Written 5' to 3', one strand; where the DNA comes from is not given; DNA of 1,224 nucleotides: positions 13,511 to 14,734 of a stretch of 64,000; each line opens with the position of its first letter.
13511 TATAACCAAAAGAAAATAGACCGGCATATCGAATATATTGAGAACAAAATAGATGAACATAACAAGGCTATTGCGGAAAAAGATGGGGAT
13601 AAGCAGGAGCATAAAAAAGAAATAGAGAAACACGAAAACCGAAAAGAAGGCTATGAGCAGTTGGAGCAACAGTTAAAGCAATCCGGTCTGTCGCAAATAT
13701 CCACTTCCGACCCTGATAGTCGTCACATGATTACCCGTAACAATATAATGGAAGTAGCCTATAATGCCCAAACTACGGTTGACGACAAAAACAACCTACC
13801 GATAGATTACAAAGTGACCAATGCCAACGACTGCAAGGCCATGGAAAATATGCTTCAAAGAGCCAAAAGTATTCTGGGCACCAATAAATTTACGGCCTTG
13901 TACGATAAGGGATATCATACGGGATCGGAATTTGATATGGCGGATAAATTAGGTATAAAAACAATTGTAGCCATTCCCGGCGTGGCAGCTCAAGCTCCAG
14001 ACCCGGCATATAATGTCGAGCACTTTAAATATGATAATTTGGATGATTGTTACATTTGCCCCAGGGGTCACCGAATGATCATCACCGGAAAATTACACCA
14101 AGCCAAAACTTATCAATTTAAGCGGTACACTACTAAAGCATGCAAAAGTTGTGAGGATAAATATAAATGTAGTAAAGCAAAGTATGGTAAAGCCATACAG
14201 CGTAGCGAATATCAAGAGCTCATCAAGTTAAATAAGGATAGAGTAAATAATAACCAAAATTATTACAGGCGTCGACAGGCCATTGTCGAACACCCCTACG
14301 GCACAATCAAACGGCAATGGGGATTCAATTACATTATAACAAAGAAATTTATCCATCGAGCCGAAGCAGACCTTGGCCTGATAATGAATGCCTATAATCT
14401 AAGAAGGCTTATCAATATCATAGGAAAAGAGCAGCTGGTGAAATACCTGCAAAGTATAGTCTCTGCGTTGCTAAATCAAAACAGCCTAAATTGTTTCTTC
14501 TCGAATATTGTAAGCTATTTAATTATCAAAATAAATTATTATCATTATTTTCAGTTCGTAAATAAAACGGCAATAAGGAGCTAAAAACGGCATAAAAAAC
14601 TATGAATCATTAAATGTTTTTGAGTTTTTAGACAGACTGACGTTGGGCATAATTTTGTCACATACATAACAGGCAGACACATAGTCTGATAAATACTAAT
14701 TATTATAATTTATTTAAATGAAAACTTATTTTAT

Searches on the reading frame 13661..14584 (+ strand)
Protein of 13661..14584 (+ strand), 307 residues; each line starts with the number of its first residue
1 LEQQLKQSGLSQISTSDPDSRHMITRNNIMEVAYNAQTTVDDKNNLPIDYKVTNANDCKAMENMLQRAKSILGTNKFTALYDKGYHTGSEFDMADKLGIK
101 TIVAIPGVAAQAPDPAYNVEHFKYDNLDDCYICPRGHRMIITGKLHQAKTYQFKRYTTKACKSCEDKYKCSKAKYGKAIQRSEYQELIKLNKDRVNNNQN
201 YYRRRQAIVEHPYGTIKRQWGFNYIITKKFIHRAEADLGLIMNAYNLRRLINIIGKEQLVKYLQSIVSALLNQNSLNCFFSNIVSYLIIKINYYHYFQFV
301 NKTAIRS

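Call 13: search_protein_families(library=pfam, proteins=[window:13661-14584:+], max_evalue=0.001)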
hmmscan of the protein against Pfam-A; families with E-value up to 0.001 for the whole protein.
window:13661-14584:+ (307 aa): 2 families
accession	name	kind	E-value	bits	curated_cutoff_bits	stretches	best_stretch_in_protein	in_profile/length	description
PF13751.12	DDE_Tnp_1_6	-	2e-11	44.7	25.1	1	132-251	1-125/125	Transposase DDE domain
PF01609.27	DDE_Tnp_1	-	7.8e-10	39.3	23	1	33-247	35-200/200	Transposase DDE domain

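Call 80: search_protein_families(library=ncbifam, proteins=[window:13661-14584:+], max_evalue=0.001)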
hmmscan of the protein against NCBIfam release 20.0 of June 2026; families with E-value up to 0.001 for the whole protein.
window:13661-14584:+ (307 aa): 3 families
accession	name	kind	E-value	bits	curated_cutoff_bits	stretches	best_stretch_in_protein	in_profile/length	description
NF033551.1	transpos_IS1182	equivalog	4.8e-47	160.9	270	1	10-252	244-487/488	IS1182 family transposase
NF033581.1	transpos_IS5_4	equivalog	6.2e-09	35.6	140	1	156-247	196-284/285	IS5 family transposase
NF033559.2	transpos_IS1634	equivalog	0.00035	19.7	100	1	42-240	174-360/483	IS1634 family transposase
